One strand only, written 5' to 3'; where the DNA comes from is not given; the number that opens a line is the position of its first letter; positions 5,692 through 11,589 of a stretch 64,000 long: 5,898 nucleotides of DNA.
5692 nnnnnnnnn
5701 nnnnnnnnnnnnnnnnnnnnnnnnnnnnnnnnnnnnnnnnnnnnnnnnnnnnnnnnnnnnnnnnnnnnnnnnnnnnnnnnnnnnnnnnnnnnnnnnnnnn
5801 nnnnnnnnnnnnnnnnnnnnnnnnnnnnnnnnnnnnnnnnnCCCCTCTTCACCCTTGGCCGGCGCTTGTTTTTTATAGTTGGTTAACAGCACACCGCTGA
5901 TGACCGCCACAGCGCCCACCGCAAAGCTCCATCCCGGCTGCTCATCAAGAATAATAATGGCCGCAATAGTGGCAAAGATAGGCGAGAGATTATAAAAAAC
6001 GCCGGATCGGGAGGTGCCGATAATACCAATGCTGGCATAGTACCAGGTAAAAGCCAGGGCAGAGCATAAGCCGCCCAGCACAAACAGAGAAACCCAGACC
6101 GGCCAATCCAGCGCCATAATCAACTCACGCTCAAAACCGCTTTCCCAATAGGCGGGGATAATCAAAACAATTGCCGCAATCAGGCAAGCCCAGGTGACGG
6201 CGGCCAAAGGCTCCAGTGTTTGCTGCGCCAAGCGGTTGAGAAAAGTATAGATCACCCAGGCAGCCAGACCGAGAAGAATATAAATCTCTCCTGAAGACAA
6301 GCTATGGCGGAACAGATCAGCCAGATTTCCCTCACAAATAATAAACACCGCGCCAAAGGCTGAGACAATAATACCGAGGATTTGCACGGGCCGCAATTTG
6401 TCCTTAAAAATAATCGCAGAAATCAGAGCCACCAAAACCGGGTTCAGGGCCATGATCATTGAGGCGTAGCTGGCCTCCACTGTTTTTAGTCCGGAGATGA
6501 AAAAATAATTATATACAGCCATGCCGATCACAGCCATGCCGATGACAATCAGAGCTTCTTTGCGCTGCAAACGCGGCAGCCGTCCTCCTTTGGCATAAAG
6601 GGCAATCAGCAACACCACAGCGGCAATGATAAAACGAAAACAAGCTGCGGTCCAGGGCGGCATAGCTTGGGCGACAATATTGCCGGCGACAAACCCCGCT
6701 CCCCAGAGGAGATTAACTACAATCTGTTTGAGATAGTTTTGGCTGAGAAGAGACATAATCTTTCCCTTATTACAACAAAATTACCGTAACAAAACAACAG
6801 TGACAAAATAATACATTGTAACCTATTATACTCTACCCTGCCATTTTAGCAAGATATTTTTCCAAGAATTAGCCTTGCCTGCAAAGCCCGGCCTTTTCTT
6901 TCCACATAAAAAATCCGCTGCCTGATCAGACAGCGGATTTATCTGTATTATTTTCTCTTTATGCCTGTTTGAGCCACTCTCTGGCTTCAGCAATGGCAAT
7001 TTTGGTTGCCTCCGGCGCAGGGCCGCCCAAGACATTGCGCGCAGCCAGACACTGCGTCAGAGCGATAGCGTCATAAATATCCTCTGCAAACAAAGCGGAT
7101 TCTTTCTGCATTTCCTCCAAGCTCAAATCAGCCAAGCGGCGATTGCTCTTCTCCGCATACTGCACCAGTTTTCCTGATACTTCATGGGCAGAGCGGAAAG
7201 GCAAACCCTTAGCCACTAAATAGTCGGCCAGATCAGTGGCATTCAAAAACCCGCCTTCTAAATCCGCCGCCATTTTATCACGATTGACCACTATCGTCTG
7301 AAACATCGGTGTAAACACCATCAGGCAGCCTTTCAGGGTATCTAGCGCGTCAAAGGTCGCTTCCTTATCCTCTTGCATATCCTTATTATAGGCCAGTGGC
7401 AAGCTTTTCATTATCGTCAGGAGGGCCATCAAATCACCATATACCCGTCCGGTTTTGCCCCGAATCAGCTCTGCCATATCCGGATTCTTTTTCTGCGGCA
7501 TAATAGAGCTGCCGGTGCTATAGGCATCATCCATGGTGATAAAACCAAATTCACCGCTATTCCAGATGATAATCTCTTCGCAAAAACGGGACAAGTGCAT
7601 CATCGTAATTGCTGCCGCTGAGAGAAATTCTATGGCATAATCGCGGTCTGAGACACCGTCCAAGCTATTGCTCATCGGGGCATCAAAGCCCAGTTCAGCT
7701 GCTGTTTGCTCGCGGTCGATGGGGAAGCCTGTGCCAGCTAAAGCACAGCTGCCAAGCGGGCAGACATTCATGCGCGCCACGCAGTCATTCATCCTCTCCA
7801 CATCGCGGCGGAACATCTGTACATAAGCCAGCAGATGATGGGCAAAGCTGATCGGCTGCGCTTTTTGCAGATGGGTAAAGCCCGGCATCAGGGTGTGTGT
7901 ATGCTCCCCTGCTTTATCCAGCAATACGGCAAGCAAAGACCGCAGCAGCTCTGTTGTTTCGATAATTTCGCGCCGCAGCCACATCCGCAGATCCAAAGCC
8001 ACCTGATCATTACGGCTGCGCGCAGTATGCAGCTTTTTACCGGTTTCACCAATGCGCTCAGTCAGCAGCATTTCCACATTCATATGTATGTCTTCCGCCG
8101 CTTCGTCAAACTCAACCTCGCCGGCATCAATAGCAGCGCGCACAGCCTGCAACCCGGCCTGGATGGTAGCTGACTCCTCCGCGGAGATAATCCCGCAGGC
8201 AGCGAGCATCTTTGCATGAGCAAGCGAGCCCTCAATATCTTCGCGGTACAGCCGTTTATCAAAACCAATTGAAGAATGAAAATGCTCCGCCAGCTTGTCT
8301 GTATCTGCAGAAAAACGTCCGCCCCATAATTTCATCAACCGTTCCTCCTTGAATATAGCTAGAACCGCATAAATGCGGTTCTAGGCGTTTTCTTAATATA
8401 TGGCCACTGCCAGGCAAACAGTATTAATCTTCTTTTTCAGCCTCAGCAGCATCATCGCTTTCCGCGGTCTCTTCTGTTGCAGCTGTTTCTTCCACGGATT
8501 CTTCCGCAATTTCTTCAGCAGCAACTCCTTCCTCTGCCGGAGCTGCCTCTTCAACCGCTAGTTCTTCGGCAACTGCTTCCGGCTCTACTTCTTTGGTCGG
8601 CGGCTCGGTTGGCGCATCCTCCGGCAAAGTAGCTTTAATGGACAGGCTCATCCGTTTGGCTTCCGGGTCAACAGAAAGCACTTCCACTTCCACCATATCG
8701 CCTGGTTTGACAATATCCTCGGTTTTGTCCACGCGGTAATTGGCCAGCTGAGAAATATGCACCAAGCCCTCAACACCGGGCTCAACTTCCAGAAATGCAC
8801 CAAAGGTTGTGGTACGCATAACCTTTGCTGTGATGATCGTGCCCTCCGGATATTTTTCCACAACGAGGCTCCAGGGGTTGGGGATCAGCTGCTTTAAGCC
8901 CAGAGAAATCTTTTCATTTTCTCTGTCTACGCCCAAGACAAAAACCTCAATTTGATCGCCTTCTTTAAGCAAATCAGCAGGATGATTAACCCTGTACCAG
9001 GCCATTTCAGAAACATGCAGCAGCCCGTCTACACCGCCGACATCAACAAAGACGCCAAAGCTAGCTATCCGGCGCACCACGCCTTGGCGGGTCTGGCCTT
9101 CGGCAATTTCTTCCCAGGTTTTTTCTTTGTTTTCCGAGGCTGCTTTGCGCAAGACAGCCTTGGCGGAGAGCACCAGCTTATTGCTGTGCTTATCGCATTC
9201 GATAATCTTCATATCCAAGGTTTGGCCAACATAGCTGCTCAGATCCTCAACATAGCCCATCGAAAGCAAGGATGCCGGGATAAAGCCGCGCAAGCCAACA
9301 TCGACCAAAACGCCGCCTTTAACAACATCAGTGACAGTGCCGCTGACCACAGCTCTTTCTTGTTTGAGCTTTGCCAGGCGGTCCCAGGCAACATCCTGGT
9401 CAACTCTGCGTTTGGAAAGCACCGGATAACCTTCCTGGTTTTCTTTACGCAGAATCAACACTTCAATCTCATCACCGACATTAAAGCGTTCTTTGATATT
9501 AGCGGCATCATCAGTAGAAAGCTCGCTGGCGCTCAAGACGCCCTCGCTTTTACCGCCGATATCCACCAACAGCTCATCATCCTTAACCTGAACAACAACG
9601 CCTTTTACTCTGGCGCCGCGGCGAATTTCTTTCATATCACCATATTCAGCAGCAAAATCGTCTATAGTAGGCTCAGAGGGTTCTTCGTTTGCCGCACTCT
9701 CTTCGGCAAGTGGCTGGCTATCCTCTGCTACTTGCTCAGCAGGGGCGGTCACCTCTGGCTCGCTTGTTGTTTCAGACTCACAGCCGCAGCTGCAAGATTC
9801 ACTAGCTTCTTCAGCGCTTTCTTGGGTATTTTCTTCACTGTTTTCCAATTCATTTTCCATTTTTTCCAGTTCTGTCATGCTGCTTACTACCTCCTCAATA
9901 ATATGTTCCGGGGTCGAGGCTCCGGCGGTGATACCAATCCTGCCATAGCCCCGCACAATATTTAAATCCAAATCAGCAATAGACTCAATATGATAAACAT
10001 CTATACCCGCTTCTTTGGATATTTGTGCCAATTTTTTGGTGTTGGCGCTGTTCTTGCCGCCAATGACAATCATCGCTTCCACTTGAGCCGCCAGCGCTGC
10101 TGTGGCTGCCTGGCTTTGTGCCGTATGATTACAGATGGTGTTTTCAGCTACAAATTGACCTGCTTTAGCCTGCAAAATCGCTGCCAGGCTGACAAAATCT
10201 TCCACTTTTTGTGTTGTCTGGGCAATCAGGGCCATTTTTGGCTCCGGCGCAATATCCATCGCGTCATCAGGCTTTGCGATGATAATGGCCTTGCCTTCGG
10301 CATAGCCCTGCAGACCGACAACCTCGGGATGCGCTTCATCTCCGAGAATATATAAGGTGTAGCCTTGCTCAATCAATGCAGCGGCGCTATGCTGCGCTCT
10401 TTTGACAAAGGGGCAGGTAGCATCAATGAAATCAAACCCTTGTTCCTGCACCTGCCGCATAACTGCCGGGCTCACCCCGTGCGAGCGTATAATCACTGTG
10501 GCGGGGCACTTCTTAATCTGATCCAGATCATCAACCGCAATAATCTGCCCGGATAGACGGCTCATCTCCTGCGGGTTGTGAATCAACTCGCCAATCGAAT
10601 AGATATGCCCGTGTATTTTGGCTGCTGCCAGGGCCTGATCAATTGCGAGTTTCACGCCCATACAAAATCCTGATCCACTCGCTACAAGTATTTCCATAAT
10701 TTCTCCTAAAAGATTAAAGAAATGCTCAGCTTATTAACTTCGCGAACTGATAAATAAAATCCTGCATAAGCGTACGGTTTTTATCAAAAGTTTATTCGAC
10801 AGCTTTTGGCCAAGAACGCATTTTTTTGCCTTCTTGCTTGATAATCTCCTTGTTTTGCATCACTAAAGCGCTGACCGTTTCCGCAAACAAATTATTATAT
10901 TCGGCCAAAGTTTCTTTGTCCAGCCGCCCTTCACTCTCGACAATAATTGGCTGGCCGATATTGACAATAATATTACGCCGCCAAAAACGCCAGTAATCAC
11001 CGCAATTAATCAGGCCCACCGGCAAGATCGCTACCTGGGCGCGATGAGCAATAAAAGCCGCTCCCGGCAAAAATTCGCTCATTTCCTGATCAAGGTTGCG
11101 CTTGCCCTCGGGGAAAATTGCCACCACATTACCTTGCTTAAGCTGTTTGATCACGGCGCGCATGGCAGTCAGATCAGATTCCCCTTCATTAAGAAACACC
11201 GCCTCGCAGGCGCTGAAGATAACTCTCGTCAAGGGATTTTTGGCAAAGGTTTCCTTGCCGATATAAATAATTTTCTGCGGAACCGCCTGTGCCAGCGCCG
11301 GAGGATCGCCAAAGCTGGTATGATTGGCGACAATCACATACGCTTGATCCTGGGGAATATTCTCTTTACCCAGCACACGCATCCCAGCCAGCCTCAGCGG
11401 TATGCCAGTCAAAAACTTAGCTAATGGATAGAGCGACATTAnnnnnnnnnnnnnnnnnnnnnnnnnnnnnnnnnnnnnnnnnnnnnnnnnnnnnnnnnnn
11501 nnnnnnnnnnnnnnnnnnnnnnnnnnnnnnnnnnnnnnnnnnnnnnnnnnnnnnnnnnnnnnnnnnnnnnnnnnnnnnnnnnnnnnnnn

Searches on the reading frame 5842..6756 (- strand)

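Call 50: search_protein_families(library=pfam, proteins=[window:5842-6756:-], max_evalue=0.00001)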
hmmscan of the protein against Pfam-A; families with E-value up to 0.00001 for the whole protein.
window:5842-6756:- (305 aa): 2 families
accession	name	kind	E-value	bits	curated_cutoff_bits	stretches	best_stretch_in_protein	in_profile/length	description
PF00892.27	EamA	-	3.4e-46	157.3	28.2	2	12-140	8-134/135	EamA-like transporter family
PF03151.22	TPT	-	5.1e-12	46.2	30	1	29-131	26-127/291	Triose-phosphate Transporter family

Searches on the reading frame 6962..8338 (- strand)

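Call 50: search_protein_families(library=pfam, proteins=[window:6962-8338:-], max_evalue=0.00001)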
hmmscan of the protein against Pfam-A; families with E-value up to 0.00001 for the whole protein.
window:6962-8338:- (459 aa): 2 families
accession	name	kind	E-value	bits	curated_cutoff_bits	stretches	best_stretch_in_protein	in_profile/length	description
PF00206.25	Lyase_1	-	4.2e-82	276.5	27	1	7-301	1-312/312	Lyase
PF14698.11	ASL_C2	-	1.4e-26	93.2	27.3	1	364-431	1-68/69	Argininosuccinate lyase C-terminal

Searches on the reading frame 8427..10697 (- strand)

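Call 50: search_protein_families(library=pfam, proteins=[window:8427-10697:-], max_evalue=0.00001)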
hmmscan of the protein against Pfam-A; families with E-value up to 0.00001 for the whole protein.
window:8427-10697:- (757 aa): 4 families
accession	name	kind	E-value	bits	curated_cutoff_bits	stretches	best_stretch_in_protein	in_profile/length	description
PF02401.23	LYTB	-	1.7e-83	280.4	24.5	1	3-274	1-266/267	LytB protein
PF00575.29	S1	-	1.2e-67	224.6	22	4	616-688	2-74/74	S1 RNA binding domain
PF23459.1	S1_RRP5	-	3.1e-17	63.4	27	0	618-686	3-71/72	RRP5 S1 domain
PF13509.12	S1_2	-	1.5e-08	35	21.8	0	534-587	2-48/61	S1 domain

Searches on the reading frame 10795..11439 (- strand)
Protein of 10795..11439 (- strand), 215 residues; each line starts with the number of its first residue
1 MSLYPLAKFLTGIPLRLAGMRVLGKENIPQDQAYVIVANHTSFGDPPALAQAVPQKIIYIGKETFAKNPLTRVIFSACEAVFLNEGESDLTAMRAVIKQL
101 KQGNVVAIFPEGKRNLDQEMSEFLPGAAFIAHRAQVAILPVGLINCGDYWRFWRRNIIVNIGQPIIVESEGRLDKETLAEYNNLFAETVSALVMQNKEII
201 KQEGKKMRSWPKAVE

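Call 50: search_protein_families(library=pfam, proteins=[window:10795-11439:-], max_evalue=0.00001)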
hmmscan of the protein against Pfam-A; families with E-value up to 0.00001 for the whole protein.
window:10795-11439:- (215 aa): 1 family
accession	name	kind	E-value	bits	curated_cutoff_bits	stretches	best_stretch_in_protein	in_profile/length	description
PF01553.26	Acyltransferase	-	1.1e-24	87.1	23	1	21-142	3-130/132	Acyltransferase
